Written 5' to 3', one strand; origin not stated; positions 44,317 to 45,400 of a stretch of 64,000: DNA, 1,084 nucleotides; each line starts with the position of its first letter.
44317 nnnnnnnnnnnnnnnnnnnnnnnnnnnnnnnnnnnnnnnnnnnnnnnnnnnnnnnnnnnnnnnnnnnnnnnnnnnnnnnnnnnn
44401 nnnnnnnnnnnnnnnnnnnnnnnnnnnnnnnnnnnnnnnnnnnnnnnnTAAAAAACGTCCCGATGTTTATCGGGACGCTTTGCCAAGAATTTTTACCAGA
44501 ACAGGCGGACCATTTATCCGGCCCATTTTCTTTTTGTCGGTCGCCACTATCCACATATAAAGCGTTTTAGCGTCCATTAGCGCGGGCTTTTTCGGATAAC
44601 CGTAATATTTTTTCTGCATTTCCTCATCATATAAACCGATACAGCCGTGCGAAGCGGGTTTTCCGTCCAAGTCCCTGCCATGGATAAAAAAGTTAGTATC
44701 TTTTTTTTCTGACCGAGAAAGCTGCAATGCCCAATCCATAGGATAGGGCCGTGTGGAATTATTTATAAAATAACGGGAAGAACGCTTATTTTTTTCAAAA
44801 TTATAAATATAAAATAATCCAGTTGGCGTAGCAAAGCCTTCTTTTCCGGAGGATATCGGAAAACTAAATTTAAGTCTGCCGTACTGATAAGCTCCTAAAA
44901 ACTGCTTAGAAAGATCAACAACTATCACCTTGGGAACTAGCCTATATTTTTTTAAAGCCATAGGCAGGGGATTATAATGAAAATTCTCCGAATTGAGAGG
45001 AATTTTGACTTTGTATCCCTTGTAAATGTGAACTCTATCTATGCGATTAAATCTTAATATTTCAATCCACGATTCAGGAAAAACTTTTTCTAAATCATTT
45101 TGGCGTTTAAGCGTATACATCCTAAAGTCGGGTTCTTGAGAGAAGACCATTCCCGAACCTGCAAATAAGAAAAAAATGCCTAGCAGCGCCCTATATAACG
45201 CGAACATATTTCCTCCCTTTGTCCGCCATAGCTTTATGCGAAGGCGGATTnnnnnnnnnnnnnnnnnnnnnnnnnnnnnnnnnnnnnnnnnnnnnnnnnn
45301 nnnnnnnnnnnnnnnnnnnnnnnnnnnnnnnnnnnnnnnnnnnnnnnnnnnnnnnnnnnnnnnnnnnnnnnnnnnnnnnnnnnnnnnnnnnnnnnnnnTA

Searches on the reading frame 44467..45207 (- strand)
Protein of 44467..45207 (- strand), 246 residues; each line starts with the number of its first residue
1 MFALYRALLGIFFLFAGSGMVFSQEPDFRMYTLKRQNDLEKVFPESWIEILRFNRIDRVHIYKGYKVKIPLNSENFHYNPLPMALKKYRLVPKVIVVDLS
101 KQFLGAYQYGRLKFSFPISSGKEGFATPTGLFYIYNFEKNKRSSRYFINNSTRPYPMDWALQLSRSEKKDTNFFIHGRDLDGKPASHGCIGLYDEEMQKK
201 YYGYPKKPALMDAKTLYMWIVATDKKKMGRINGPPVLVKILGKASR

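Call 11: search_protein_families(library=pfam, proteins=[window:44467-45207:-])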
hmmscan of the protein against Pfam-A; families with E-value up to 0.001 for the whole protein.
window:44467-45207:- (246 aa): 1 family
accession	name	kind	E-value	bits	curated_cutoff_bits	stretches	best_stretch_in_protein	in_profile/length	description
PF03734.19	YkuD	-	1.4e-17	65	23.4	1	93-199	2-133/146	L,D-transpeptidase catalytic domain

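Call 73: find_homologous_proteins(query=window:44467-45207:-, max_evalue=1e-30)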
Query window:44467-45207:- (246 aa): 1062 proteins with E <= 1e-30 among 1309 candidates; the best 120 are listed.
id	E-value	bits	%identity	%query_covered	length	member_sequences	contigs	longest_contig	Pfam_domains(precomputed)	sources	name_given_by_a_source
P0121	1.4e-144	498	100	88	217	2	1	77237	PF03734.20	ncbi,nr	ncbi:MAG: L,D-transpeptidase [bacterium]|nr:L,D-transpeptidase [bacterium]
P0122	1.3e-141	488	87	98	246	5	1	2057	PF03734.20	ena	-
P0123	6.9e-95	335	61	91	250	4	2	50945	PF03734.20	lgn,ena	-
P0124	6.5e-93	329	59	97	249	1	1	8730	PF03734.20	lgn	-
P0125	1.7e-80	288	55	96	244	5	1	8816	PF03734.20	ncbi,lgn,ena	ncbi:MAG: L,D-transpeptidase [Patescibacteria group bacterium]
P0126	7.9e-61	224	48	86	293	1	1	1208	PF03734.20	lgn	-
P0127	1.5e-60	223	47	97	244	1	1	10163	PF03734.20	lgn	-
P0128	6.2e-60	221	49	86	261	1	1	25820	PF03734.20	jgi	jgi:hypothetical protein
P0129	9.3e-60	220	51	80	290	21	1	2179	PF03734.20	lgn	-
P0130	1.8e-59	219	48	89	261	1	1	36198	PF03734.20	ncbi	-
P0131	2.0e-59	219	48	88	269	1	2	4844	PF03734.20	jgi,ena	jgi:hypothetical protein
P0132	3.5e-59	218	48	89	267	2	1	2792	PF03734.20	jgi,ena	-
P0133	4.4e-59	218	47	91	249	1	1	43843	PF03734.20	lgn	-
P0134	4.6e-59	218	49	86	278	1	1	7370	PF03734.20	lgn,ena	-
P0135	4.8e-59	218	50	83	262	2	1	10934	PF03734.20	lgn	-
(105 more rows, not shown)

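Call 74: find_encoding_contigs(protein=P0122, flank=2000, max_places=3)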
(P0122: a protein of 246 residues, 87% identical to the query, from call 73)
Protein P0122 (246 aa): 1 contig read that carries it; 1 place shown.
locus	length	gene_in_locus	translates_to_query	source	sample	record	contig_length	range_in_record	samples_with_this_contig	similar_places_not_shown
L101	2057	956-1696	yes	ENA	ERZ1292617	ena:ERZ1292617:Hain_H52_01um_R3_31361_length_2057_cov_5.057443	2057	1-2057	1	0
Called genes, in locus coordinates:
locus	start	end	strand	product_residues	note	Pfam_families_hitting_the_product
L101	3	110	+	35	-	?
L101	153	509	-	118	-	-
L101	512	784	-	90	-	-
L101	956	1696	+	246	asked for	PF03734:YkuD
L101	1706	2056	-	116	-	?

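Call 75: find_encoding_contigs(protein=P0123, flank=2000, max_places=2)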
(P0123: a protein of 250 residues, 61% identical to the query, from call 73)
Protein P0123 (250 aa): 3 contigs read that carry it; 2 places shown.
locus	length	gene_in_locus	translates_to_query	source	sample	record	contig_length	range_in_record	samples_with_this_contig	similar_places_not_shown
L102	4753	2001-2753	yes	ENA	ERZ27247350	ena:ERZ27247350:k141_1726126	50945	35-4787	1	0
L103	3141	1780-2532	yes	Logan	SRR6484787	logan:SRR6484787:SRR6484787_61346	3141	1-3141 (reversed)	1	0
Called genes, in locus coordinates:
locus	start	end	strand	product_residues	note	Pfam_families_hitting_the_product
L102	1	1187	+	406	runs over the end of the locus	?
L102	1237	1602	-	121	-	-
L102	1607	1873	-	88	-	-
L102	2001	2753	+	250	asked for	PF03734:YkuD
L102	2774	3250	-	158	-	-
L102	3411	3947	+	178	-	-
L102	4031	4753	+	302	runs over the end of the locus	-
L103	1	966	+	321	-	?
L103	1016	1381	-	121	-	-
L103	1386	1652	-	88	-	-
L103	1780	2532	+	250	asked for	PF03734:YkuD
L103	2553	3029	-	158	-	-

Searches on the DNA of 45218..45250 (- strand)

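Call 50: build_rna_model(alignment_id=A3, structure=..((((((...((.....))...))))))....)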
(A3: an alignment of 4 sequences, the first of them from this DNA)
Model R1 built from alignment A3 (4 sequences, 33 columns); structure: as given.
model positions 32; base pairs 8; branch points 0; effective number of sequences 4; information 1.144 bits per position. Calibrated on 0.2 Mb of random sequence (short: E-values are rough).
structure used (alignment columns):
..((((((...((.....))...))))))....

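Call 51: search_with_rna_model(model_id=R1, sources=[window, L001, L002, L003, L004, L005, L006, L007, L008, L009, L010, L011, L012, L013, L014, L015, L016, L017, L018, L019, L020, L021, L022, L023, L024, L025, L026, L027, L028, L029, L030, L031, L032, L033, L034, L035, L036, L037, L038, L039, L040, L041, L042, L043, L044, L045, L046, L047, L048, L049, L050, L051, L052, L053], max_evalue=10, show_alignments=0)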
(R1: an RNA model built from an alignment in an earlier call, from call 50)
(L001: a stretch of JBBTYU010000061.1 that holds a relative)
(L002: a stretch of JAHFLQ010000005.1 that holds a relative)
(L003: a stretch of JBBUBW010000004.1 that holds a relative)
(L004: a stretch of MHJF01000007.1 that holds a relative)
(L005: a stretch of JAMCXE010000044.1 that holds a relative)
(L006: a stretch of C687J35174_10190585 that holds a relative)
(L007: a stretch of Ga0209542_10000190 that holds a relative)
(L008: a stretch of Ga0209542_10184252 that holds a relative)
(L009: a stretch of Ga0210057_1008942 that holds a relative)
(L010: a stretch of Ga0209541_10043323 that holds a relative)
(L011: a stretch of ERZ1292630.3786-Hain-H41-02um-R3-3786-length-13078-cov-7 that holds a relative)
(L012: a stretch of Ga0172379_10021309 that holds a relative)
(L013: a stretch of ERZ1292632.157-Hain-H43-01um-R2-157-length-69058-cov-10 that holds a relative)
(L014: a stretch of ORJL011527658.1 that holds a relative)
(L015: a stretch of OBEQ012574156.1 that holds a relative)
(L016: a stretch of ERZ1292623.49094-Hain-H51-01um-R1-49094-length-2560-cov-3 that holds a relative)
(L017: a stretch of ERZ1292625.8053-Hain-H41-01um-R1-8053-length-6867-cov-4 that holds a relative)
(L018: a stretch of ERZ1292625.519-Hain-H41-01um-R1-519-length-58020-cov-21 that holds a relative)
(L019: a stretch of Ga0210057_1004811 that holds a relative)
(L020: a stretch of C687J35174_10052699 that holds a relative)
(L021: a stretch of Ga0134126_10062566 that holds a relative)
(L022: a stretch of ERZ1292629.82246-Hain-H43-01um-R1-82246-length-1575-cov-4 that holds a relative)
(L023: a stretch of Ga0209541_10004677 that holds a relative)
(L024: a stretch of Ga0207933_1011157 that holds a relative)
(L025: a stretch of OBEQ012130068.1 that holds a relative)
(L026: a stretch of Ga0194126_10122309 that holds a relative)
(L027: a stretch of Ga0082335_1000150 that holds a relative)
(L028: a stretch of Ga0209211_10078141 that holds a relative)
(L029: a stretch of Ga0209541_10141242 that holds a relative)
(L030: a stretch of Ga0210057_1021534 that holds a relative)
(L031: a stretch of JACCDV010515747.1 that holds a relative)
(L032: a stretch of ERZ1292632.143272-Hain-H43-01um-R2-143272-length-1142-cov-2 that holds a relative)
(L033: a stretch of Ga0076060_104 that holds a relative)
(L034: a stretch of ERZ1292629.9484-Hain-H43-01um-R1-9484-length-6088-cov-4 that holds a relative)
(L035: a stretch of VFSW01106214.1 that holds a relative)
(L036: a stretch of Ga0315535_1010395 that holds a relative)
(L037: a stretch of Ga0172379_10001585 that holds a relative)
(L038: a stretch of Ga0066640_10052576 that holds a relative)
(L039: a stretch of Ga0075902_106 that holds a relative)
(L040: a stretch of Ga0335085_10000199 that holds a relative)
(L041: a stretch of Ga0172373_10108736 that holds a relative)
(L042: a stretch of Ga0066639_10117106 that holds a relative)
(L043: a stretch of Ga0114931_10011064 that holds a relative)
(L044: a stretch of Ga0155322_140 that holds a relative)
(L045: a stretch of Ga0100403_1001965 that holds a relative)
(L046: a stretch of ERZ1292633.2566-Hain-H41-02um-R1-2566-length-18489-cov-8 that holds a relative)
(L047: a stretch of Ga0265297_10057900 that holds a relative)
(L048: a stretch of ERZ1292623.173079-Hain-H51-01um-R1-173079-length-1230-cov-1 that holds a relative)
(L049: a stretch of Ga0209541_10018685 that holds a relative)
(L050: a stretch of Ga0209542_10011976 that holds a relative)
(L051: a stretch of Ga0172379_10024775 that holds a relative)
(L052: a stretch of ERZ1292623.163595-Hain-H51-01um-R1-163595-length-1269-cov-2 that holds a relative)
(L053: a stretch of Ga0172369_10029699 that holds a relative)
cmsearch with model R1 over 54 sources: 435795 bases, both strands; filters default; matches with E-value up to 10: 42.
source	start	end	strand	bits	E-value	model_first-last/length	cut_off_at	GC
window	54345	54376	-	48.2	5.5e-08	1-32/32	no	0.59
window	51766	51797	-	47.3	8.9e-08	1-32/32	no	0.72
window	29214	29245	+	47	1e-07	1-32/32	no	0.66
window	45218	45250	-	45.2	2.6e-07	1-32/32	no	0.48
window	57956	57987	+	42.9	9e-07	1-32/32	no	0.56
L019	5340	5371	+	34.6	7.1e-05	1-32/32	no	0.5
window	32717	32756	-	32.7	0.00019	1-32/32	no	0.65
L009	7071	7102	+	29.1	0.0013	1-32/32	no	0.47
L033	6994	7026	-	27.9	0.0023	1-32/32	no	0.61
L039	2330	2362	-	27.9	0.0023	1-32/32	no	0.61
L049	6973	7005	-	27.9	0.0023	1-32/32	no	0.61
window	32692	32748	+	27.2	0.0033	1-32/32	no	0.6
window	30246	30277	+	24.4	0.015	1-32/32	no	0.59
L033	7023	7055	+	21.8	0.059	1-32/32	no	0.7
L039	2359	2391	+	21.8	0.059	1-32/32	no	0.7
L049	7002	7034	+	21.8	0.059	1-32/32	no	0.7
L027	4301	4344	-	21.7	0.061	1-32/32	no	0.55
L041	688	710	+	18.9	0.27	1-32/32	no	0.78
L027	4236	4279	+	18.7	0.3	1-32/32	no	0.61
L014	7235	7271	+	16.6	0.91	1-32/32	no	0.68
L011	3907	3927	-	15.8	1.3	1-32/32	no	0.57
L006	418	438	+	15.5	1.6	1-32/32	no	0.62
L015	4318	4352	-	15.1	2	1-32/32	no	0.57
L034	4812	4832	+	15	2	1-32/32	no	0.76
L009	2442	2462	-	14.9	2.1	1-32/32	no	0.57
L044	1635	1690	-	14.9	2.2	1-32/32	no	0.64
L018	4898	4932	-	14.4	2.8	1-32/32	no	0.63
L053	4565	4585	-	14.3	3.1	1-32/32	no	0.52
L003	4429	4451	-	13.9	3.8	1-32/32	no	0.7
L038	272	296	-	13.5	4.5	3-28/32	no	0.6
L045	3363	3387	-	13.5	4.5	3-28/32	no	0.6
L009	2459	2479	+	12.9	6.3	1-32/32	no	0.62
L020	960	981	-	12.7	6.8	1-32/32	no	0.77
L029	2034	2055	-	12.7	6.8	1-32/32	no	0.77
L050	935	956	-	12.7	6.8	1-32/32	no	0.77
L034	6045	6066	+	12.6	7.5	1-32/32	no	0.77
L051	924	949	+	12.5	7.5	1-32/32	no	0.46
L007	2474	2501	-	12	10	1-32/32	no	0.64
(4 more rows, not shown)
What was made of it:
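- On Selfish palindromic repeats that invade genes (RPE-like behaviour): There are 11 model hits in the window (call 51).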

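Call 63: search_with_rna_model(model_id=R1, sources=[L070, L074, L087, L096, L054, L055, L056], max_evalue=1)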
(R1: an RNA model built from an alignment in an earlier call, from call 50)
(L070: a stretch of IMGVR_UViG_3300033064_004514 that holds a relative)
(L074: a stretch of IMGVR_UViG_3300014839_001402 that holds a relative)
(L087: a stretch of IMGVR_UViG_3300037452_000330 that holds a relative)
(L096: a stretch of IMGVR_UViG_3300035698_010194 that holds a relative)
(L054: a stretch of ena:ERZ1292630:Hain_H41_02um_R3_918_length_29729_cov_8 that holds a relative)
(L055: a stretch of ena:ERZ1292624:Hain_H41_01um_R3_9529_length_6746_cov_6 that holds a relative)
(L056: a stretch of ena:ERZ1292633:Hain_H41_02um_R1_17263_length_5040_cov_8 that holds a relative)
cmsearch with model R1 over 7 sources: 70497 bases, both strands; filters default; matches with E-value up to 1: 4.
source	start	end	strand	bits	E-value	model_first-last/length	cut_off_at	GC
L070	4121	4152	-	48.5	7.5e-09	1-32/32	no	0.56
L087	1491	1524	-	42.3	1.9e-07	1-32/32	no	0.56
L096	8742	8773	-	38.9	1.2e-06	1-32/32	no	0.62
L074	8807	8838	-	38.6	1.4e-06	1-32/32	no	0.62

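Call 77: search_with_rna_model(model_id=R1, sources=[window, L009, L019, L033, L027, L014, L070, L074, L087, L096], max_evalue=1, make_alignment=true)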
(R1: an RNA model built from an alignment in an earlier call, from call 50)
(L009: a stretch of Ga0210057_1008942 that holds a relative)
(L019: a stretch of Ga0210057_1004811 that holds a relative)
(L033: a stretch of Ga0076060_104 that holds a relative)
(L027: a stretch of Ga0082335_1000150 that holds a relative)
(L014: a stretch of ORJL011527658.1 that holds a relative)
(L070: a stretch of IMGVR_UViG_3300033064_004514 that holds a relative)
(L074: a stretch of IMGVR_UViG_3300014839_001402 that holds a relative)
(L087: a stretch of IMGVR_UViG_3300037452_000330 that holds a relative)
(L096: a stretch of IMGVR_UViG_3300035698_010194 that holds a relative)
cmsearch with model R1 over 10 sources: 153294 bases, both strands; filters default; matches with E-value up to 1: 24.
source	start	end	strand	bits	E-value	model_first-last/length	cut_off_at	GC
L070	4121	4152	-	48.5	1.6e-08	1-32/32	no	0.56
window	54345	54376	-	48.2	2e-08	1-32/32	no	0.59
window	51766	51797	-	47.3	3.1e-08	1-32/32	no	0.72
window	29214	29245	+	47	3.6e-08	1-32/32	no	0.66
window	45218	45250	-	45.2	9.2e-08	1-32/32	no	0.48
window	57956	57987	+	42.9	3.2e-07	1-32/32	no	0.56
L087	1491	1524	-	42.3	4.2e-07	1-32/32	no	0.56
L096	8742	8773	-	38.9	2.5e-06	1-32/32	no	0.62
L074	8807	8838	-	38.6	3.1e-06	1-32/32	no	0.62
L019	5340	5371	+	34.6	2.5e-05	1-32/32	no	0.5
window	32717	32756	-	32.7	6.6e-05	1-32/32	no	0.65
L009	7071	7102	+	29.1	0.00044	1-32/32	no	0.47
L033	6994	7026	-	27.9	0.00082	1-32/32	no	0.61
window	32692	32748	+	27.2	0.0012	1-32/32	no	0.6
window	30246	30277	+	24.4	0.0052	1-32/32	no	0.59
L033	7023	7055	+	21.8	0.021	1-32/32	no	0.7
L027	4301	4344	-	21.7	0.021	1-32/32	no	0.55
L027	4236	4279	+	18.7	0.11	1-32/32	no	0.61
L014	7235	7271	+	16.6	0.32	1-32/32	no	0.68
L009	2442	2462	-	14.9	0.75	1-32/32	no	0.57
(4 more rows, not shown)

Alignment A4: 24 matches aligned to the model, 65 columns, each read 5' to 3' on its own strand. Consensus structure (alignment columns), stored with it:
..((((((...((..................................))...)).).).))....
